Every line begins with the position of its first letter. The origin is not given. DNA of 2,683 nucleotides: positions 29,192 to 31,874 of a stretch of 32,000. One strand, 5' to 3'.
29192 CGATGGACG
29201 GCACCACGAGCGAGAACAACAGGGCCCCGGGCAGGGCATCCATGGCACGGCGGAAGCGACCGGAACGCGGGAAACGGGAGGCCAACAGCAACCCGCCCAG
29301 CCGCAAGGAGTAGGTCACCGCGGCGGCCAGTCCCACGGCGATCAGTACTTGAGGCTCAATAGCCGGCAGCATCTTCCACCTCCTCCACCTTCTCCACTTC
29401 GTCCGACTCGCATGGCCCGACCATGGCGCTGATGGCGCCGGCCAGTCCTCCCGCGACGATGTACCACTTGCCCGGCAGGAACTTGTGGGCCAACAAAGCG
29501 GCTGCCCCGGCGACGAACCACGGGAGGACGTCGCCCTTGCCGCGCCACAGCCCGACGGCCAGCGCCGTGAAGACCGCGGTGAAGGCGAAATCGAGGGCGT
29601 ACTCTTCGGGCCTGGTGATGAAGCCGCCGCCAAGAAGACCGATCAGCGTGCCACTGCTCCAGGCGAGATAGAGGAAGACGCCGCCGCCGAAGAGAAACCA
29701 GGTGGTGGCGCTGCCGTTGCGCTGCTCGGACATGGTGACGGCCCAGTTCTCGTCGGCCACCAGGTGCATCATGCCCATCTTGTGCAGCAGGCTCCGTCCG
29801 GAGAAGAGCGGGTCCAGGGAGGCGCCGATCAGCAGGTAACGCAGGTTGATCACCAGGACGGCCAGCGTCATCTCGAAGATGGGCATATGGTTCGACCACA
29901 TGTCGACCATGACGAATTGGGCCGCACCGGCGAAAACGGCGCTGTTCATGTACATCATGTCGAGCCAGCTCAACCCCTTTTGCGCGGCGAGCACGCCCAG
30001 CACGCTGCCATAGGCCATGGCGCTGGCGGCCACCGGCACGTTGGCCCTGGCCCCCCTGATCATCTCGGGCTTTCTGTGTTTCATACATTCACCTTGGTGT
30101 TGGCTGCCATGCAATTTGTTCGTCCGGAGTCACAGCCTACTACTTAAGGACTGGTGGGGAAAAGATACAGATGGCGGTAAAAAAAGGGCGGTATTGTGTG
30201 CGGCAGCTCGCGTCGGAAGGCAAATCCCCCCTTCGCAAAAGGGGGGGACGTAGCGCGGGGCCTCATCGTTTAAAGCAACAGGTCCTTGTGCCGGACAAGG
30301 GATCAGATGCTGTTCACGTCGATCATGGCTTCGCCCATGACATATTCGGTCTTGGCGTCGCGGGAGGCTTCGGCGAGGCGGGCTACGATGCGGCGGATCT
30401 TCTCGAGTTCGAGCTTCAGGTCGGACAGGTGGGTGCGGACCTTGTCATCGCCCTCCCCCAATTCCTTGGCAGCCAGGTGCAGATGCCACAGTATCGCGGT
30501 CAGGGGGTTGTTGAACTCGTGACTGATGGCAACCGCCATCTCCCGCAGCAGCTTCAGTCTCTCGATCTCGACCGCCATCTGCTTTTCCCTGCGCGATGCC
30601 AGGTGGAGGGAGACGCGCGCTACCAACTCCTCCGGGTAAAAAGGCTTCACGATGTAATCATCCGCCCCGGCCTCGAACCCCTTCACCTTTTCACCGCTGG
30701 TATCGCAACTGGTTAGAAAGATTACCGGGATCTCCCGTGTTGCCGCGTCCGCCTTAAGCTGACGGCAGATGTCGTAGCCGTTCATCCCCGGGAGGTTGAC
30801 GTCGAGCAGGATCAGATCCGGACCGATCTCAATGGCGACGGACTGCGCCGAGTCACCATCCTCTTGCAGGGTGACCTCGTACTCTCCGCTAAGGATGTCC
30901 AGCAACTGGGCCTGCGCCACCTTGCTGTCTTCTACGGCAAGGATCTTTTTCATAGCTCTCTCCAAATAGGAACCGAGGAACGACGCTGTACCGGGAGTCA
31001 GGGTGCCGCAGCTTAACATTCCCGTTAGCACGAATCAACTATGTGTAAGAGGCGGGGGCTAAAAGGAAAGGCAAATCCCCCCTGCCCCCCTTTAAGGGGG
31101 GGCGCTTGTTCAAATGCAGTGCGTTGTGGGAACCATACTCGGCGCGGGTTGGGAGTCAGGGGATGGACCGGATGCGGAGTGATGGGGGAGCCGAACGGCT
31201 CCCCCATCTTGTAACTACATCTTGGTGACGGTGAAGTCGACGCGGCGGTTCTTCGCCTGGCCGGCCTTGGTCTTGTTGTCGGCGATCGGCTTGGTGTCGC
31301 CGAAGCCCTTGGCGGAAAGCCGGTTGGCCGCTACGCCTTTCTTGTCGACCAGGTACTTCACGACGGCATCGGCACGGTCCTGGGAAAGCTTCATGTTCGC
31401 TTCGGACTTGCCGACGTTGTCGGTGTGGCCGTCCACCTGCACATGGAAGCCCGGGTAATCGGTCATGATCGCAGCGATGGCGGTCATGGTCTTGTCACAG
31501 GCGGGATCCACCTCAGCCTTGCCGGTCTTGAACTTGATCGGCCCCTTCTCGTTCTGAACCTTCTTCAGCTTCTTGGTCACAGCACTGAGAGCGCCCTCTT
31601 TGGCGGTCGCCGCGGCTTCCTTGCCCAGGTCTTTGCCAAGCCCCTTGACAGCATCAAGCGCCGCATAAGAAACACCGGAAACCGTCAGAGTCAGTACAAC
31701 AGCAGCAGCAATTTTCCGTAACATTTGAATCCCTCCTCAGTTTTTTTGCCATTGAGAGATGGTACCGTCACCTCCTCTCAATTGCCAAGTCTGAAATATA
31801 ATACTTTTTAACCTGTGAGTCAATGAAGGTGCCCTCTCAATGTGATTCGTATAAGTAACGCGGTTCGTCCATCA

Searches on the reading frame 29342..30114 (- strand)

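Call 7: search_protein_families(library=pfam, proteins=[window:29342-30088:-])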
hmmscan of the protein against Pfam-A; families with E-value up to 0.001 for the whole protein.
window:29342-30088:- (248 aa): 0 families

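Call 8: search_protein_families(library=ncbifam, proteins=[window:29342-30088:-], max_evalue=0.00001)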
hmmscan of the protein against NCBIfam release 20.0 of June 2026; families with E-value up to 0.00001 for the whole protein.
window:29342-30088:- (248 aa): 0 families

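Call 77: search_protein_families(library=pfam, proteins=[window:29356-30114:-], max_evalue=0.1)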
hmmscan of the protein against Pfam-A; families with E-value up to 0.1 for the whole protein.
window:29356-30114:- (252 aa): 1 family
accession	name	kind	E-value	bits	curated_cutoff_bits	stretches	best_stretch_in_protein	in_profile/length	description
PF03591.19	AzlC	-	1.3e-36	126.5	32.1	1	27-166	1-137/137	AzlC protein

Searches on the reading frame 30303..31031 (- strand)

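Call 6: search_protein_families(library=pfam, proteins=[window:30303-31031:-])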
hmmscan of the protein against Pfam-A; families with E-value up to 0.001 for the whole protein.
window:30303-31031:- (242 aa): 2 families
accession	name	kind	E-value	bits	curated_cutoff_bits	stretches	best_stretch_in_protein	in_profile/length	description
PF00072.30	Response_reg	-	2.6e-23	82.8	30.2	1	30-140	1-110/111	Response regulator receiver domain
PF00512.31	HisKA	-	8.6e-08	32.6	26.9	1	162-224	2-62/66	His Kinase A (phospho-acceptor) domain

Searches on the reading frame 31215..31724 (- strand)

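Call 6: search_protein_families(library=pfam, proteins=[window:31215-31724:-])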
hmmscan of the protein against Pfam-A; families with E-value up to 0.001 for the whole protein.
window:31215-31724:- (169 aa): 2 families
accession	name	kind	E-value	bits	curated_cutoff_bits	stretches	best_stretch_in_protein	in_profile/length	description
PF00691.25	OmpA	-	4.2e-25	88.4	27.2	1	65-160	2-98/98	OmpA family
PF05359.17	DUF748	-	1.4e-05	23.8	50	0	58-104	876-922/1037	Domain of Unknown Function (DUF748)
